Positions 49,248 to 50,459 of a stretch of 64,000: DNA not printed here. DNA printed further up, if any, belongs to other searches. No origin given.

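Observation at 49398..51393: Low-GC two-gene islet: permuted N6/N4-type methyltransferase (HPPY motif IV) plus single-HKD PLD nuclease with a C-terminal winged-helix-like domain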

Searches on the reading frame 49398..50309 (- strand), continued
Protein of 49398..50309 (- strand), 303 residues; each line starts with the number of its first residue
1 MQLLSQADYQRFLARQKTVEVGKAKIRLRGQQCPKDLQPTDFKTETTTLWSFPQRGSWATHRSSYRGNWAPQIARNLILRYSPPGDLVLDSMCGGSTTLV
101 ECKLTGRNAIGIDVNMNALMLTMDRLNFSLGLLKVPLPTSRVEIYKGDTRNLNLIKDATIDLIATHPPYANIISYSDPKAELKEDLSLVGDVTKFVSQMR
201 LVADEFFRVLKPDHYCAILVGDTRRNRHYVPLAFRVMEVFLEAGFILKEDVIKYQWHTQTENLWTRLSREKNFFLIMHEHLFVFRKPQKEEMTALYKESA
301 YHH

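Call 12: find_homologous_proteins(query=window:49398-50309:-)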
Query window:49398-50309:- (303 aa): 7288 proteins with E <= 0.001 among 8000 candidates; the best 120 are listed.
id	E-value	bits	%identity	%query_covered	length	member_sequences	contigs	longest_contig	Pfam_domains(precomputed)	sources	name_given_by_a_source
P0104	2.4e-140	485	70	99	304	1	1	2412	PF08241.19,PF01555.25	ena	-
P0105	1.2e-139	483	71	99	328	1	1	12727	PF01555.25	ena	-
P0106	3.1e-138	478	71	99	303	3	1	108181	PF01555.25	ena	-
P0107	1.1e-136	473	70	99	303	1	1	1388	PF01555.25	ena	-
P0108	2.7e-136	472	70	99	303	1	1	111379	PF01555.25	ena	-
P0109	3.7e-136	471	70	99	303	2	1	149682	PF01555.25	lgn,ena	-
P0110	5.6e-136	471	70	99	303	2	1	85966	PF01555.25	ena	-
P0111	6.5e-136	470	69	99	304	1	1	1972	PF08241.19,PF01555.25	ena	-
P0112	6.8e-136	470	70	99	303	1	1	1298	PF01555.25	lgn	-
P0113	7.3e-136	470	71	99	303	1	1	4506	PF01555.25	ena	-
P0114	1.2e-135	470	70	99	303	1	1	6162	PF01555.25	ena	-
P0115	2.1e-135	469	69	99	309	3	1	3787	PF01555.25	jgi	-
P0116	2.5e-135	469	69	99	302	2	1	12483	PF01170.25,PF01555.25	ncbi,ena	-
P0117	3.0e-135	468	70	99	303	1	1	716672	PF01555.25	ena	-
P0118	3.2e-135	468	70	99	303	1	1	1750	PF01555.25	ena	-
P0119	3.5e-135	468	70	99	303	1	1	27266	PF01555.25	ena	-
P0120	9.7e-135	467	69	99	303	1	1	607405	PF01555.25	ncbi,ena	-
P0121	1.2e-134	466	70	99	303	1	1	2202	PF01555.25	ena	-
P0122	2.1e-134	465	69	99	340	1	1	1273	PF01555.25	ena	-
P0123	2.3e-134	465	69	99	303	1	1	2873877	PF01555.25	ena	-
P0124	2.3e-134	465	70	99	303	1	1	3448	PF01555.25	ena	-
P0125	2.9e-134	465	69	99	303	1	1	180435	PF01555.25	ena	-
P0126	7.4e-134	464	69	99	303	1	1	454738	PF08241.19,PF01555.25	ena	-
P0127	1.1e-133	463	69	99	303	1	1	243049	PF01555.25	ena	-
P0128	1.1e-133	463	61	99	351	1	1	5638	PF01555.25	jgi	-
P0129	4.5e-133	461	69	98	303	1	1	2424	PF01555.25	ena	-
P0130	1.6e-132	459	68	99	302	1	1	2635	PF01170.25,PF01555.25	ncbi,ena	-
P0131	6.9e-132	457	100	67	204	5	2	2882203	PF01555.25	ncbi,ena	-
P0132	1.5e-131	456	65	99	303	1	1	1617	PF13649.13,PF01170.25,PF08241.19,PF01555.25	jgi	jgi:DNA modification methylase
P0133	3.5e-131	455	67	99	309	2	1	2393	PF01170.25,PF01555.25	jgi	-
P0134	4.4e-128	445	68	99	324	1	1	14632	PF01555.25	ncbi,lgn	-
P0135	2.1e-127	442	66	99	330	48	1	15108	PF01555.25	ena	-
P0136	2.8e-126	439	65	99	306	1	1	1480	PF01555.25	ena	-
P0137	2.8e-125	435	64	99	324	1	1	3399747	PF01555.25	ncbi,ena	-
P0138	1.8e-124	433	63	99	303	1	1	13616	PF01555.25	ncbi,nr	ncbi:MAG: DNA methylase [Chloroflexi bacterium]|nr:DNA methylase [Chloroflexota bacterium]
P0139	1.6e-123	430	58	99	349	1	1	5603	PF01555.25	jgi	-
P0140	2.2e-123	429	56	99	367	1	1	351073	PF01555.25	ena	-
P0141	2.8e-123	429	62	99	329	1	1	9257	PF01555.25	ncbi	ncbi:MAG: TRM11 family SAM-dependent methyltransferase [Dehalococcoidia bacterium]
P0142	6.2e-123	428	63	99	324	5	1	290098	PF01555.25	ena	-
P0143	1.3e-122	427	63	99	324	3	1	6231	PF01555.25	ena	-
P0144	2.0e-122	426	64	99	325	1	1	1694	PF01555.25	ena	-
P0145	2.0e-121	423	67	99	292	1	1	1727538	PF01555.25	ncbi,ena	-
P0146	2.4e-121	423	56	99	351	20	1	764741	PF01555.25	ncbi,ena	-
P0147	3.6e-121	422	58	99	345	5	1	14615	PF08241.19,PF01555.25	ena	-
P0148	2.6e-120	419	63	99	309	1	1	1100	PF01170.25,PF01555.25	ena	-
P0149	5.9e-120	418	62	99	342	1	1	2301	PF01555.25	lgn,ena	-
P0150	1.5e-119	417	60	99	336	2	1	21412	PF01555.25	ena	-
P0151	4.1e-116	405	60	99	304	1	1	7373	PF01555.25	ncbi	-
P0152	5.3e-116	405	61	99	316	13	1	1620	PF01170.25,PF08241.19,PF01555.25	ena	-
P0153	2.5e-115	403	59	100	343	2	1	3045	PF01555.25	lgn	-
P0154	4.4e-115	402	61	98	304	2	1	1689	PF01555.25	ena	-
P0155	9.5e-115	401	55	97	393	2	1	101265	PF01555.25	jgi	jgi:DNA modification methylase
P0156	2.0e-114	400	59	99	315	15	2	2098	PF08241.19,PF01555.25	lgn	-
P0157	6.9e-114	398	60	96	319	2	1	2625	PF13649.13,PF08241.19,PF01555.25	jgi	jgi:DNA modification methylase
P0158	1.2e-113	397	60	98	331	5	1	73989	PF08241.19,PF01555.25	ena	-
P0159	1.9e-113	397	60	99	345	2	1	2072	PF01555.25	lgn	-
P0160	5.2e-113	395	60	99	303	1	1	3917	PF13847.13,PF13649.13,PF01170.25,PF08241.19,PF01555.25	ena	-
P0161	2.4e-112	393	60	99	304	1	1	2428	PF01170.25,PF01555.25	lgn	-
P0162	3.3e-112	393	58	99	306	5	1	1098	PF01170.25,PF08241.19,PF01555.25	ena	-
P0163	3.3e-112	393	58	99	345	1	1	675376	PF01555.25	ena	-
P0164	2.6e-111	390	58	99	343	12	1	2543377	PF01555.25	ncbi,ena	-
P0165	3.0e-111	389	59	96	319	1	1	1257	PF01555.25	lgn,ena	-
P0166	7.8e-111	388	57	99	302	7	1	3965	PF08241.19,PF01555.25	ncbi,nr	ncbi:MAG: methyltransferase domain-containing protein [Candidatus Aenigmarchaeota archaeon]|nr:methy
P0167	3.3e-110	386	57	99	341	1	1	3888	PF01555.25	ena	-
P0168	7.0e-110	385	58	99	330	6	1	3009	PF01170.25,PF01555.25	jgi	-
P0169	9.3e-110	385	57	99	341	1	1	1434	PF01555.25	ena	-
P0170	9.6e-110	384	58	99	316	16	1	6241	PF13649.13,PF01170.25,PF08241.19,PF01555.25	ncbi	-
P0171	3.5e-109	383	58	99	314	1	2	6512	PF08241.19,PF01555.25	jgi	-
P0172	1.1e-108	381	58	96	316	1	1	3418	PF01555.25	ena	-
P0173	1.7e-108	380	56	98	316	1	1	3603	PF01170.25,PF01555.25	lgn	-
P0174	1.7e-108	380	58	98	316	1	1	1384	PF01555.25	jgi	jgi:DNA modification methylase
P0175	1.9e-108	380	57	99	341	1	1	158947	PF01555.25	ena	-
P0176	3.1e-108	380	55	99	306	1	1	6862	PF13847.13,PF01170.25,PF08241.19,PF01555.25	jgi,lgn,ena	-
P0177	4.7e-108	379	55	99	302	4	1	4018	PF01555.25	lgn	-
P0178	5.5e-108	379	57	99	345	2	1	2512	PF01555.25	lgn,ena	-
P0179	7.7e-108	378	56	99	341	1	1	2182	PF01555.25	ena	-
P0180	9.2e-108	378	58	96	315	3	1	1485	PF01555.25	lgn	-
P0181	1.5e-107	377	57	99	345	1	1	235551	PF01555.25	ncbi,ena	-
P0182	1.9e-107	377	58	96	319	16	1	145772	PF01555.25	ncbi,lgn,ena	-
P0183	2.7e-107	376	56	99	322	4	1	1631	PF13847.13,PF01170.25,PF08241.19,PF01555.25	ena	-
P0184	3.0e-107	376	55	99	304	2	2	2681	PF08241.19,PF01555.25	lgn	-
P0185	7.8e-107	375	58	95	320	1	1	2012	PF01555.25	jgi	jgi:DNA modification methylase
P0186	9.3e-107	375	54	99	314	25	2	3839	PF13847.13,PF13649.13,PF01170.25,PF08241.19,PF01555.25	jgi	-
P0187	9.3e-107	375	57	99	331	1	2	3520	PF08241.19,PF01555.25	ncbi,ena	-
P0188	1.1e-106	375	55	99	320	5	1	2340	PF13649.13,PF01170.25,PF08241.19,PF01555.25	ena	-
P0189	1.3e-106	374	57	99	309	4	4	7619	PF01170.25,PF08241.19,PF01555.25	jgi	-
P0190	1.3e-106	374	57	99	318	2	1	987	PF01170.25,PF01555.25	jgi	-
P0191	3.1e-106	373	57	99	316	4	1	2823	PF13847.13,PF13649.13,PF01170.25,PF08241.19,PF01555.25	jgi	-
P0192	1.2e-105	371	56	96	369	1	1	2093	PF01170.25,PF01555.25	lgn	-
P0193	1.5e-105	371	55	99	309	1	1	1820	PF01555.25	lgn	-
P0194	1.5e-105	371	56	99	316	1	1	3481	PF01170.25,PF08241.19,PF01555.25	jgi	-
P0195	1.7e-105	371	55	99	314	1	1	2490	PF01170.25,PF08241.19,PF01555.25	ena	-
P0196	2.6e-105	370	55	99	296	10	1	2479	PF01170.25,PF08241.19,PF01555.25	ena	-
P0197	2.6e-105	370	56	99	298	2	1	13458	PF13847.13,PF08241.19,PF01555.25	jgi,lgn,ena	-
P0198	2.9e-105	370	54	99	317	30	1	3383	PF01170.25,PF01555.25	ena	-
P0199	2.9e-105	370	55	99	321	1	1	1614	PF01170.25,PF08241.19,PF01555.25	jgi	-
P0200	3.1e-105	370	54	99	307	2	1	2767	PF01170.25,PF01555.25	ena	-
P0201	4.0e-105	369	56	99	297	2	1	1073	PF01170.25,PF08241.19,PF01555.25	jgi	-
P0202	4.2e-105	369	56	99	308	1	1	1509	PF13649.13,PF01170.25,PF08241.19,PF01555.25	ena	-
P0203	4.4e-105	369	60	86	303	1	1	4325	PF01170.25,PF01555.25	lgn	-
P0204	4.7e-105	369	54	99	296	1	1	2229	PF01555.25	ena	-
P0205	5.3e-105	369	55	99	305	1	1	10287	PF01170.25,PF08241.19,PF01555.25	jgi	-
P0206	7.5e-105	368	57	99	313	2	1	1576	PF01170.25,PF01555.25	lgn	-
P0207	8.8e-105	368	54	99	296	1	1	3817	PF01555.25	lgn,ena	-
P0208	8.9e-105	368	55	99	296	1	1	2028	PF01555.25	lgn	-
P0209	1.2e-104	368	54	99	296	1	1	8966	PF01555.25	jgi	-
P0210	1.3e-104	368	56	96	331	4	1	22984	PF01170.25,PF01555.25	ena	-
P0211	1.3e-104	368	56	96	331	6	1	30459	PF01170.25,PF01555.25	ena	-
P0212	1.8e-104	367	54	99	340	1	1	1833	PF01170.25,PF08241.19,PF01555.25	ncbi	-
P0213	1.8e-104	367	55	99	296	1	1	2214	PF13847.13,PF01170.25,PF08241.19,PF01555.25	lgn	-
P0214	1.8e-104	367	56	94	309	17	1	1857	PF13649.13,PF01170.25,PF08241.19,PF01555.25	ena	-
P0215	2.1e-104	367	55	98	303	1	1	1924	PF08241.19,PF01555.25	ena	-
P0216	2.1e-104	367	55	99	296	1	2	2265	PF01555.25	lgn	-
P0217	2.3e-104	367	54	99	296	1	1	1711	PF01555.25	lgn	-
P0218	2.3e-104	367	54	99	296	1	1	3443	PF01555.25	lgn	-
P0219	3.6e-104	366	57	99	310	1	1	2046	PF13847.13,PF13649.13,PF08241.19,PF01555.25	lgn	-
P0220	3.7e-104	366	54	99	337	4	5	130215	PF01170.25,PF01555.25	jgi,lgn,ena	jgi:hypothetical protein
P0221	3.9e-104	366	53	99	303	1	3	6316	PF01170.25,PF08241.19,PF01555.25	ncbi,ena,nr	ncbi:MAG: DNA methylase [Thermoplasmata archaeon]|nr:MAG: DNA methylase [Thermoplasmata archaeon]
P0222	3.9e-104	366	52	99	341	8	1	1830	PF01170.25,PF01555.25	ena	-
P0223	4.4e-104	366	54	99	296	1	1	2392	PF01555.25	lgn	-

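Call 23: find_encoding_contigs(protein=P0131, flank=6000, max_places=3)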
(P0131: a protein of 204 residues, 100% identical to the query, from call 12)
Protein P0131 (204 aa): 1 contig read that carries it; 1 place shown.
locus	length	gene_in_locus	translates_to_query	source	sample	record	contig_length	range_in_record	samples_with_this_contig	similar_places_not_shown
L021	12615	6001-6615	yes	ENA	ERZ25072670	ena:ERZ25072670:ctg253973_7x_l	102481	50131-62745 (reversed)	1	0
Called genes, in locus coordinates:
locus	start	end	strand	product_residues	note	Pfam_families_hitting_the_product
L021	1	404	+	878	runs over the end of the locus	PF01411:tRNA-synt_2c, PF07973:tRNA_SAD, PF02272:DHHA1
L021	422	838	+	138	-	PF03652:RuvX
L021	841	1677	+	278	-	PF08501:Shikimate_dh_N, PF01488:Shikimate_DH, PF18317:SDH_C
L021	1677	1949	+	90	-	PF01264:Chorismate_synt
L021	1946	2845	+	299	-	PF01264:Chorismate_synt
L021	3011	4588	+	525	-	PF01202:SKI, PF00465:Fe-ADH (weak), PF13685:Fe-ADH_2, PF01761:DHQ_synthase, PF24621:DHQS_C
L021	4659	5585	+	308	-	PF13091:PLDc_2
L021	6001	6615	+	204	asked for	PF01555:N6_N4_Mtase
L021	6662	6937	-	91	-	PF02597:ThiS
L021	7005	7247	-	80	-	PF09383:NIL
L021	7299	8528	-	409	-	PF05810:NinF (weak), PF00291:PALP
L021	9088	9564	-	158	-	PF27746:Small_heat_shock_put (weak), PF00011:HSP20, PF17886:ArsA_HSP20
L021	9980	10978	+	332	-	PF00226:DnaJ, PF01556:DnaJ_C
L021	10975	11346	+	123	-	PF13411:MerR_1, PF13591:MerR_2, PF00376:MerR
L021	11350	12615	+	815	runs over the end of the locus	PF02861:Clp_N, PF23569:NBD_SMAX1, PF00004:AAA, PF17871:AAA_lid_9, PF00158:Sigma54_activat (weak), PF07724:AAA_2, PF07728:AAA_5, PF10431:ClpB_D2-small, +8 more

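Call 65: search_dna_similar(query=window:49398-50309:-, collection=plasmids, mode=protein, max_rows=15)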
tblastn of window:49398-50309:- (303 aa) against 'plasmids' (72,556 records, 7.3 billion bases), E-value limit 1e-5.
Records with a match: 28; places in all: 28; records where one place covers at least 80% of the query: 9.
Best place of each record, by identity: <60% 28.
By first word of the organism name: Brevibacillus 2; Shewanella 2; Pseudomonas 2; Stutzerimonas 2; Streptomyces 2; Bacillus 2; Fusobacterium 1; Alcaligenes 1; Priestia 1; Paenibacillus 1; and 12 more.
By predicted mobility (MOB-suite, as given by PLSDB): non-mobilizable 15; mobilizable 8; conjugative 5.
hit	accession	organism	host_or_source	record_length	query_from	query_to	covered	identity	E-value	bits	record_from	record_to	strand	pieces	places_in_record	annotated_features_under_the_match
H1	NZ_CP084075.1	Fusobacterium vincentii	-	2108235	35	295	86%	49.0%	2e-72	249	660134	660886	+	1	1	none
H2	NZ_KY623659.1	Alcaligenes faecalis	Homo sapiens,wound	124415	29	286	85%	28.0%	6e-9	64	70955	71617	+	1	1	DNA adenine modification methylase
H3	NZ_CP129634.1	Priestia aryabhattai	bacterial culture,soil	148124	50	287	75%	31.0%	1e-7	119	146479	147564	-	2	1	DNA methyltransferase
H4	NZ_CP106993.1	Paenibacillus thiaminolyticus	mixed culture,sour bamboo shoots sample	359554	46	286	80%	29.2%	2e-17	90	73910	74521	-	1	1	hypothetical protein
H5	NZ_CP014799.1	Salipiger profundus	single cell,environmental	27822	11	287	91%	25.4%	1e-12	76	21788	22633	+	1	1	DNA methyltransferase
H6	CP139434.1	Brevibacillus halotolerans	cell culture,freshwater soil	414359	51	286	78%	29.6%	2e-15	84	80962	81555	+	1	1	hypothetical protein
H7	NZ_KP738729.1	Aeromonas sp. Ne-1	-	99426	44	288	81%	27.8%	3e-13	77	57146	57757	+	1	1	hypothetical protein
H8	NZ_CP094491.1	Paenarthrobacter ureafaciens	soil,farmland soil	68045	29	294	88%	25.2%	6e-9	64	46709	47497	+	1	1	site-specific DNA-methyltransferase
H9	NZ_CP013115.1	Shewanella xiamenensis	environnemental,Hospital effluents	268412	46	298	83%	26.3%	2e-11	72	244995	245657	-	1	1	hypothetical protein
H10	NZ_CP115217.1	Pseudomonas aeruginosa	Homo sapiens,culture samples from human ...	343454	30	290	86%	25.5%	6e-8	61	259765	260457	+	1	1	DNA adenine modification methylase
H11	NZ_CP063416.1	Parageobacillus thermoglucosidasius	soil,soil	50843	51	288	79%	27.3%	3e-10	68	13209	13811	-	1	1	DNA methyltransferase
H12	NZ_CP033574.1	Shewanella algae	Neophocaena phocaenoides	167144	46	292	82%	25.9%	1e-10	69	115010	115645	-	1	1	DNA adenine modification methylase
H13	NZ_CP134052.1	Brevibacillus brevis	cell culture,cell culture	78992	47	286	79%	25.9%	2e-10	69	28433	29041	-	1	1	DNA methyltransferase | hypothetical protein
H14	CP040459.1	Stutzerimonas degradans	single cell,anaerobic environments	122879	51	288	79%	26.1%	6e-8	61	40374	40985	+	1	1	site-specific DNA-methyltransferase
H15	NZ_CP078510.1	Stutzerimonas stutzeri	mixed culture,marine sludge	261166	51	288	79%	26.1%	1e-7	61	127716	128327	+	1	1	site-specific DNA-methyltransferase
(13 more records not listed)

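Call 66: search_dna_similar(query=window:49398-50309:-, collection=phages, mode=protein, max_rows=15)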
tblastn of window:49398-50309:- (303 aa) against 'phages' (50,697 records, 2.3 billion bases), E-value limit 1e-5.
Records with a match: 64; places in all: 64; records where one place covers at least 80% of the query: 1.
Best place of each record, by identity: <60% 64.
By first word of the organism name: Mycobacterium 54; Sulfolobus 4; Clostridium 3; Microcystis 2; Bacteriophage 1.
By host as written in the record: Mycobacterium smegmatis mc2 155 26; Mycobacterium smegmatis mc#155 11; - 7; Mycobacterium smegmatis mc2155 5; Mycobacterium smegamtis mc2 155 2; Mycolicibacterium smegmatis MC2 155 2; Sulfolobus tengchongensis 2; Sulfolobus 2; and 7 more.
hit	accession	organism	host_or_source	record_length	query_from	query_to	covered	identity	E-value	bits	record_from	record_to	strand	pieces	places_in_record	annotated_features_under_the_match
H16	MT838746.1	Bacteriophage sp.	human fecal samples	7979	15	286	90%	25.4%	5e-11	69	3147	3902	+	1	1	record has no annotation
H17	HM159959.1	Clostridium phage phiCTP1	-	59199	68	295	75%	24.4%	5e-9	63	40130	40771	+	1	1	hypothetical phage protein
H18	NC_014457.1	Clostridium phage phiCTP1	-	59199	68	295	75%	24.4%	5e-9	63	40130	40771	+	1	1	hypothetical protein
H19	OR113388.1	Clostridium phage vB_CtyS-FA88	Clostridium sp.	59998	68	295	75%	23.9%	1e-8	62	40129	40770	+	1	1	hypothetical protein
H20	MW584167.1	Mycobacterium phage prophiGD43A-5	Mycobacterium abscessus GD43A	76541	71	255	61%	28.9%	3e-8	61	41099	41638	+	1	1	79: ParB-like nuclease domain protein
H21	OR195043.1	Mycobacterium phage Ashballer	Mycobacterium smegmatis mc2 155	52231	94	289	65%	23.9%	5e-10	66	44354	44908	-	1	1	72: DNA methyltransferase | 73: RecB-like exonuclease/helicase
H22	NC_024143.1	Mycobacterium phage Lamina13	Mycobacterium smegmatis mc2 155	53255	94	289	65%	23.9%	7e-10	66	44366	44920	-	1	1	71: DNA methyltransferase | 72: exonuclease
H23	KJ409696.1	Mycobacterium phage Lamina13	Mycobacterium smegmatis mc2 155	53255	94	289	65%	23.9%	7e-10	66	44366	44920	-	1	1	71: DNA methylase | 72: Cas4 exonuclease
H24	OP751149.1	Mycobacterium phage Tote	Mycobacterium smegmatis mc#155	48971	94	289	65%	23.9%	7e-10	66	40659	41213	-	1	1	65: DNA methyltransferase | 66: Cas4 exonuclease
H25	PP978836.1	Mycobacterium phage PSullivan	Mycobacterium smegmatis mc2 155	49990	94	289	65%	23.9%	7e-10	66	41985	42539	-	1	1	67: DNA methyltransferase | 68: Cas4 exonuclease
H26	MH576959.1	Mycobacterium phage Pita2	Mycobacterium smegmatis mc2 155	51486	94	289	65%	23.9%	7e-10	66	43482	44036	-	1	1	70: DNA methylase | 71: Cas4 exonuclease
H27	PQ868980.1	Mycobacterium phage Swole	Mycobacterium smegmatis mc#155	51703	94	289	65%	23.9%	7e-10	66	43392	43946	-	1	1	70: DNA methyltransferase | 71: exonuclease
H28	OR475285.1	Mycobacterium phage JuliaChild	Mycobacterium smegmatis mc#155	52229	94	289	65%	23.9%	7e-10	66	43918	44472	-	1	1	70: DNA methyltransferase | 71: exonuclease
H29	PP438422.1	Microcystis phage Mae-JY30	Microcystis aeruginosa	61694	81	252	57%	27.0%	5e-8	60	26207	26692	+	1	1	ParB/sulfiredoxin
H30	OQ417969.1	Mycobacterium phage prophiT37-1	Mycobacterium abscessus T37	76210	71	227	52%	29.0%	1e-6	56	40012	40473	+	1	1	72: ParB-like nuclease domain protein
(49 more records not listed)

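Call 67: get_annotated_region(hit=H1, flank=5000)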
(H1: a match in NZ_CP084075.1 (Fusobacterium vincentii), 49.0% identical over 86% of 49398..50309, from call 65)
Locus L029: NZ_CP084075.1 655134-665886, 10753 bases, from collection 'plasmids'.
description: Fusobacterium vincentii strain SB055 plasmid pSB055A, complete sequence
organism: Fusobacterium vincentii (NCBI taxid 155615)
taxonomy: Bacteria; Fusobacteriota; Fusobacteriia; Fusobacteriales; Fusobacteriaceae; Fusobacterium; Fusobacterium vincentii
host: -; source: -; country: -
typing (MOB-suite, as given by PLSDB): non-mobilizable
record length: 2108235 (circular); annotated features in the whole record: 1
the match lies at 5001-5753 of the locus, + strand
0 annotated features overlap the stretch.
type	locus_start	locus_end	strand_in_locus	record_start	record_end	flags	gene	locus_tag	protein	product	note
